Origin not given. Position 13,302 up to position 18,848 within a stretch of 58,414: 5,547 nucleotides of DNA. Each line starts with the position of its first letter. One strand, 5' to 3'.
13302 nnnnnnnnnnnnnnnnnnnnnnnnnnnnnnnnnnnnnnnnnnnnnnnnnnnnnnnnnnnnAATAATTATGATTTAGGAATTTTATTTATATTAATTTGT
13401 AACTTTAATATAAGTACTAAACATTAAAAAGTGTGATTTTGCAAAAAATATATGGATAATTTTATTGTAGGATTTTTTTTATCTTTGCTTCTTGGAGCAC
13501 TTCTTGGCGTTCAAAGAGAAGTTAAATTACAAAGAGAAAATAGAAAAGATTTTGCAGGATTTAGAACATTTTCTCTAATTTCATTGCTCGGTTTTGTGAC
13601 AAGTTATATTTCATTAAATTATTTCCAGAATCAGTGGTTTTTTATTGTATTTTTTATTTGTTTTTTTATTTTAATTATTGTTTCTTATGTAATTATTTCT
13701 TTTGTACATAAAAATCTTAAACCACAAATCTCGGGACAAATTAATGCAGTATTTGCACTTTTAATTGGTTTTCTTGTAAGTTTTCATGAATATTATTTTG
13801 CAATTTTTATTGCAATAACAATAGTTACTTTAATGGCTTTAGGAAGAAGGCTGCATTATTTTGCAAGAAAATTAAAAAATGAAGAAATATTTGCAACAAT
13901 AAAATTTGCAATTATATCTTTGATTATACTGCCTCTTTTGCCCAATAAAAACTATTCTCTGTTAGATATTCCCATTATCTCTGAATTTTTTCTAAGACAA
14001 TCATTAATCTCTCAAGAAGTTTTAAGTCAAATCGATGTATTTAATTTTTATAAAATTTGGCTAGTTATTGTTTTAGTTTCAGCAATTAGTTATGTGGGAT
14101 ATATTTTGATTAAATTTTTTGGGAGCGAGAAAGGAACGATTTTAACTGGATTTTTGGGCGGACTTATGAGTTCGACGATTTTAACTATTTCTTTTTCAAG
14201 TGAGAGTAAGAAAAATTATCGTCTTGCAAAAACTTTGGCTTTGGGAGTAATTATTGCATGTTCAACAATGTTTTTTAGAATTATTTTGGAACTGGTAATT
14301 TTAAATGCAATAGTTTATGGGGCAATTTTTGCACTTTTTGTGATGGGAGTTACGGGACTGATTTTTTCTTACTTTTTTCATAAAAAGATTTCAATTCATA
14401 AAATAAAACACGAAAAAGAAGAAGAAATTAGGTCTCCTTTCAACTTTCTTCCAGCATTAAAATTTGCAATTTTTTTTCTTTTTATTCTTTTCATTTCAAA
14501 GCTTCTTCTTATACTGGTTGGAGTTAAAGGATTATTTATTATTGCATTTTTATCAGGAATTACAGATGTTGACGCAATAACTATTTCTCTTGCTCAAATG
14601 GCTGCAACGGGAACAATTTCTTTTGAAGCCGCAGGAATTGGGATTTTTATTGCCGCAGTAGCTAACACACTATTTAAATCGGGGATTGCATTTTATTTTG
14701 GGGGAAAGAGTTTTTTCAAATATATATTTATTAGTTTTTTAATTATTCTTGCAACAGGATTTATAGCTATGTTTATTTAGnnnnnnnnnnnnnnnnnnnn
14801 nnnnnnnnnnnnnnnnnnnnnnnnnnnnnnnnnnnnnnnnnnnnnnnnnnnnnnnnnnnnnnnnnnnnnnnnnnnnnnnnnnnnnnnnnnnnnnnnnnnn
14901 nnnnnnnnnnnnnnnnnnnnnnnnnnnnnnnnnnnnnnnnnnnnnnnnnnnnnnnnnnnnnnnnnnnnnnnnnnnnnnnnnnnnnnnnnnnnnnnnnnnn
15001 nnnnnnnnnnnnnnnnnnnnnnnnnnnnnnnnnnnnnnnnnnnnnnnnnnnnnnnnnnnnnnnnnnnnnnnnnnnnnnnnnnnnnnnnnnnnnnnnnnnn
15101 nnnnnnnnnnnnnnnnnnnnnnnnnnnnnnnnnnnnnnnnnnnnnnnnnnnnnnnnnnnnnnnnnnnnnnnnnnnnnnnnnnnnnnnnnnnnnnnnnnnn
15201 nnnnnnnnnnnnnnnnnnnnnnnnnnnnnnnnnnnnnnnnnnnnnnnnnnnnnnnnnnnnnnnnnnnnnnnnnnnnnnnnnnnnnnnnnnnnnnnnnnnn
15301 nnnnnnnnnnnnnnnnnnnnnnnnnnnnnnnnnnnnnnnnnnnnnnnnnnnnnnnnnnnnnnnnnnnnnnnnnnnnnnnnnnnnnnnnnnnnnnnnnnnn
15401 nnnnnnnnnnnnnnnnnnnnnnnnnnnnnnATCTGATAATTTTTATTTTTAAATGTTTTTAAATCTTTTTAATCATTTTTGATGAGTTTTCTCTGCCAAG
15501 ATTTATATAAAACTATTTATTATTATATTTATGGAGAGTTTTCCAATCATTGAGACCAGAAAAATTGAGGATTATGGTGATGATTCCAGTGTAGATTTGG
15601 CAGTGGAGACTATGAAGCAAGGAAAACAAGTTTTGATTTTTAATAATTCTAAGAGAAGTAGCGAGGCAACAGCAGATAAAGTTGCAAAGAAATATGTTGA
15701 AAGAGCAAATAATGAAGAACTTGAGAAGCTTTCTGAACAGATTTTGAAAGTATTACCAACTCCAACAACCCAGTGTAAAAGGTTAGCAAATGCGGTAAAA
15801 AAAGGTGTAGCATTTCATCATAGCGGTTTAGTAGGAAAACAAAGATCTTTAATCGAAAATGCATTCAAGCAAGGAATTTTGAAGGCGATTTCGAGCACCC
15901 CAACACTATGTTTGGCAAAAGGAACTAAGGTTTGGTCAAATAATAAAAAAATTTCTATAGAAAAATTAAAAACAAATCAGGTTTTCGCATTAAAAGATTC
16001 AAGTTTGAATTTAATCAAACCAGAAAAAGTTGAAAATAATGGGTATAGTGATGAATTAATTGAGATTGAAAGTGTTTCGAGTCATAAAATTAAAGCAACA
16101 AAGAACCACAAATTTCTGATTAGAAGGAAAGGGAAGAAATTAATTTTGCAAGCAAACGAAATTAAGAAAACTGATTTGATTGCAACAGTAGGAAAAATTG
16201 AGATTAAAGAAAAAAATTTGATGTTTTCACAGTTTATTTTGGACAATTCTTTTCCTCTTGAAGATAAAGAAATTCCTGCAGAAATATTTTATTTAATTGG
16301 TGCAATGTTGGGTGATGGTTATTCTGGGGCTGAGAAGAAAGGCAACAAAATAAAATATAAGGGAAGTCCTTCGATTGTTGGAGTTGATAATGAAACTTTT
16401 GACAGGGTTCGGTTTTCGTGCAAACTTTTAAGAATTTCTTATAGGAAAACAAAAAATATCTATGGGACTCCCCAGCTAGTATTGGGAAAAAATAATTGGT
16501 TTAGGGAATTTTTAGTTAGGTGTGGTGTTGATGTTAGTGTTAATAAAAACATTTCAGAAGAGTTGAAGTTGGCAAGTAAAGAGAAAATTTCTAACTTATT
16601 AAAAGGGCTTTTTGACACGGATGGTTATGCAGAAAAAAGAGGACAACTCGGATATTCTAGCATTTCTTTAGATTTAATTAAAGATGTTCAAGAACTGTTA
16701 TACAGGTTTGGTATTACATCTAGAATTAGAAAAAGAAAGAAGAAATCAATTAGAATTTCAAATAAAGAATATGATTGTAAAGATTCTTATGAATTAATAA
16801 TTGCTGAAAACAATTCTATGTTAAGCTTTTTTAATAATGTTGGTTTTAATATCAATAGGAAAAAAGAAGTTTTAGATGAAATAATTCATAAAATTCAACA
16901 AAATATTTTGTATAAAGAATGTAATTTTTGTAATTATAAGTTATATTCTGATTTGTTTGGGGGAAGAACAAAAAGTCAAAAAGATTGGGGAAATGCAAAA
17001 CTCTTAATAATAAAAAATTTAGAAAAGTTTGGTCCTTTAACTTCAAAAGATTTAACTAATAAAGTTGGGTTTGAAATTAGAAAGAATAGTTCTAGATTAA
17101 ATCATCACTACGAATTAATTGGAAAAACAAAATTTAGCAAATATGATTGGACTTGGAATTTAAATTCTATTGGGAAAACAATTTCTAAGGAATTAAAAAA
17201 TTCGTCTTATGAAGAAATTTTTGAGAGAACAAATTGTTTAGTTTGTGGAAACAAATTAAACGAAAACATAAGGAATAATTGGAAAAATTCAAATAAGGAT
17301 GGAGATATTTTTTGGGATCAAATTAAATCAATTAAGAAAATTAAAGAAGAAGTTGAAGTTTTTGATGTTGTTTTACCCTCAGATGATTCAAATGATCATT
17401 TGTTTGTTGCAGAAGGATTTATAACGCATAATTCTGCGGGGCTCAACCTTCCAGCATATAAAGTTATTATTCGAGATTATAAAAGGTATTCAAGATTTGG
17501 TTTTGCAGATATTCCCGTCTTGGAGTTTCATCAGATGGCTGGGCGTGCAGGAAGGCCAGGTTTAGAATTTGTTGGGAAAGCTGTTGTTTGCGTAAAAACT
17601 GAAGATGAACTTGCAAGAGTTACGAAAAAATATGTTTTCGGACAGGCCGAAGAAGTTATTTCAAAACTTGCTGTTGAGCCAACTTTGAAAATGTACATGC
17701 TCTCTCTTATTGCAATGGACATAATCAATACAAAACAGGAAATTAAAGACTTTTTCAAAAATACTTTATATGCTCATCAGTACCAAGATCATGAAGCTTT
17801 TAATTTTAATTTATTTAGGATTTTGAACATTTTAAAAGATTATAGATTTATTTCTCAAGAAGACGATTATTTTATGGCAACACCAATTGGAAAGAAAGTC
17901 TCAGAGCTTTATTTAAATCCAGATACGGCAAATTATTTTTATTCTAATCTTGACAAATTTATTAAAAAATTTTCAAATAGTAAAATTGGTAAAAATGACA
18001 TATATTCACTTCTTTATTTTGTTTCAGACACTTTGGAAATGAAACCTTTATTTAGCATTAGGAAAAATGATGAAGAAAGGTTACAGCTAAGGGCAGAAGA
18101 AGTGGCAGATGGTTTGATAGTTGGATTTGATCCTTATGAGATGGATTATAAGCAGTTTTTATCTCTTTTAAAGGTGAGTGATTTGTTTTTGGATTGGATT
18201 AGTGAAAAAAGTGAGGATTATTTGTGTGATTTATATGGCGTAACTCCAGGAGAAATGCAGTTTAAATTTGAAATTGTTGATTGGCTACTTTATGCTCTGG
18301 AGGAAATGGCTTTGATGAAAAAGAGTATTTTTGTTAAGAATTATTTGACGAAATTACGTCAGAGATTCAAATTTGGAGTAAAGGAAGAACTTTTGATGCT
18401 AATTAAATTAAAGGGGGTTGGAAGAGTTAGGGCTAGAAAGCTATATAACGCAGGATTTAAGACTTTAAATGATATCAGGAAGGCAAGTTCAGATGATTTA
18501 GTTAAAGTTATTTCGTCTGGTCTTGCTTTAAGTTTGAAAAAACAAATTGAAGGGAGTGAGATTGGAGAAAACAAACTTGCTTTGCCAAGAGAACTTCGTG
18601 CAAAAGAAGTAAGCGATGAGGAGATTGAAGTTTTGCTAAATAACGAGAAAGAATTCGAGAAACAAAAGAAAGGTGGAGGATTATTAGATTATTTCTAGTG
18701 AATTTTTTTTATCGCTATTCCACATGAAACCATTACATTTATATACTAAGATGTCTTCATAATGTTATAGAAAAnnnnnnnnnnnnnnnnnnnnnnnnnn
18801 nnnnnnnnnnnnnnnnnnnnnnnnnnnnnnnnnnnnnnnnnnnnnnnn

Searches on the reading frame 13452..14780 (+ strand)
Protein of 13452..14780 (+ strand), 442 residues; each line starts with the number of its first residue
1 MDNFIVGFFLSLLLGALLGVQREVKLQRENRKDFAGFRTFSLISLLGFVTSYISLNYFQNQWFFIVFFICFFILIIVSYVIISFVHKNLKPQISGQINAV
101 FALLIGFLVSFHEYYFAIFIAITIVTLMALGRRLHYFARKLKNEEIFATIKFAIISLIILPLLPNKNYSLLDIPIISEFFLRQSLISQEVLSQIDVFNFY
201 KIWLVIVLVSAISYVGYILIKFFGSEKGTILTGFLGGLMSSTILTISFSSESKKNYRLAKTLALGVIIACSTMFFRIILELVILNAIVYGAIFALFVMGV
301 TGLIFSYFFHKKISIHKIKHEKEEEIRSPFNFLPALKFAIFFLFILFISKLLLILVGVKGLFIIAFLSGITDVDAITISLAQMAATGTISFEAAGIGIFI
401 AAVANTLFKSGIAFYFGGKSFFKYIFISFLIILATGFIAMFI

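Call 54: search_protein_families(library=pfam, proteins=[window:13452-14780:+], max_evalue=0.001)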
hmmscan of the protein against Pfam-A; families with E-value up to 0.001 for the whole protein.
window:13452-14780:+ (442 aa): 2 families
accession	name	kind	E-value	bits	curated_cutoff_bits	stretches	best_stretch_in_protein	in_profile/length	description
PF13194.11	DUF4010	-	1.1e-58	198.9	30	1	207-417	1-210/210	Domain of unknown function (DUF4010)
PF02308.21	MgtC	-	6.2e-15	56.1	31.4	1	9-135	2-119/121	MgtC family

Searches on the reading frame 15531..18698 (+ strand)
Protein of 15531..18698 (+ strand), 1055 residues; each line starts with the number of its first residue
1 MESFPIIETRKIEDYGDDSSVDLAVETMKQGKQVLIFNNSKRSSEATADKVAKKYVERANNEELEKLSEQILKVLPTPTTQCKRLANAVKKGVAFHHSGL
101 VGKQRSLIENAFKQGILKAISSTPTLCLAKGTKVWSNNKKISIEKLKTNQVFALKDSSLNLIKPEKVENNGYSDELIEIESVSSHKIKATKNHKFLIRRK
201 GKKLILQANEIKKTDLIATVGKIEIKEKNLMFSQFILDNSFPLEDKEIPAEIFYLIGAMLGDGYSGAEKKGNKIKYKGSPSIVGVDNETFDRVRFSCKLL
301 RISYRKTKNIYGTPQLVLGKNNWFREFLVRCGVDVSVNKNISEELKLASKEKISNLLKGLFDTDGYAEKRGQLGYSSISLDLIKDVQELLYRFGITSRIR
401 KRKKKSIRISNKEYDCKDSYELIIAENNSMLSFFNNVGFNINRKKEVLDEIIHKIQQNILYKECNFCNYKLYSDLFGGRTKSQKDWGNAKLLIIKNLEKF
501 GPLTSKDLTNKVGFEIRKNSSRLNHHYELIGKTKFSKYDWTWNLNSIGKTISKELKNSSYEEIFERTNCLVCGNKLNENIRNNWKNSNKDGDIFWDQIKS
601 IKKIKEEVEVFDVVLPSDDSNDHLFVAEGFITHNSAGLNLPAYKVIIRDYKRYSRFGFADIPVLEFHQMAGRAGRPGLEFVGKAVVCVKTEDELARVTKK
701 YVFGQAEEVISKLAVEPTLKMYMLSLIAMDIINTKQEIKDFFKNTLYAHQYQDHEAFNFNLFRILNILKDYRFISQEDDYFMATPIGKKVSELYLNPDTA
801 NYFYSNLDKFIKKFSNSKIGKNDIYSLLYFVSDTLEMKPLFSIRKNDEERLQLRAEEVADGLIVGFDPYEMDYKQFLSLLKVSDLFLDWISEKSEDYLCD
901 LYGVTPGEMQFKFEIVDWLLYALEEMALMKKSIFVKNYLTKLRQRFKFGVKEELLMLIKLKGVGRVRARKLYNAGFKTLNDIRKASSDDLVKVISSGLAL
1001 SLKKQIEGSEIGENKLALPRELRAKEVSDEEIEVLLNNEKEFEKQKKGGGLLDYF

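Call 54: search_protein_families(library=pfam, proteins=[window:15531-18698:+], max_evalue=0.001)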
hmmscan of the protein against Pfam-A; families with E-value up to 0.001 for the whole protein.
window:15531-18698:+ (1055 aa): 7 families
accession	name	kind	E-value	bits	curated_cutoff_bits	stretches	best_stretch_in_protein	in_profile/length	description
PF21280.2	Helicase_dom4_arc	-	7.8e-23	81.1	27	1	826-949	2-125/125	Archaeal helicase, domain 4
PF14890.11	Intein_splicing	-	3.8e-17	63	35.8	1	143-634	12-155/155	Intein splicing domain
PF14528.11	LAGLIDADG_3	-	6.7e-16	58.8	22.5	1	353-438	3-82/82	LAGLIDADG-like domain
PF14520.12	HHH_5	-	1.1e-07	32.6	27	1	955-995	2-44/57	Helix-hairpin-helix domain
PF10391.15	DNA_pol_lambd_f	-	1.5e-07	31.5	29.8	1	962-998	8-44/51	Fingers domain of DNA polymerase lambda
PF20470.4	HTH_61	-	1.7e-05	25.5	24.3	1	686-774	5-91/92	Helix-turn-helix domain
PF25453.1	DUF7898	-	0.00055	20.7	27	0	953-1007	2-56/80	Domain of unknown function (DUF7898)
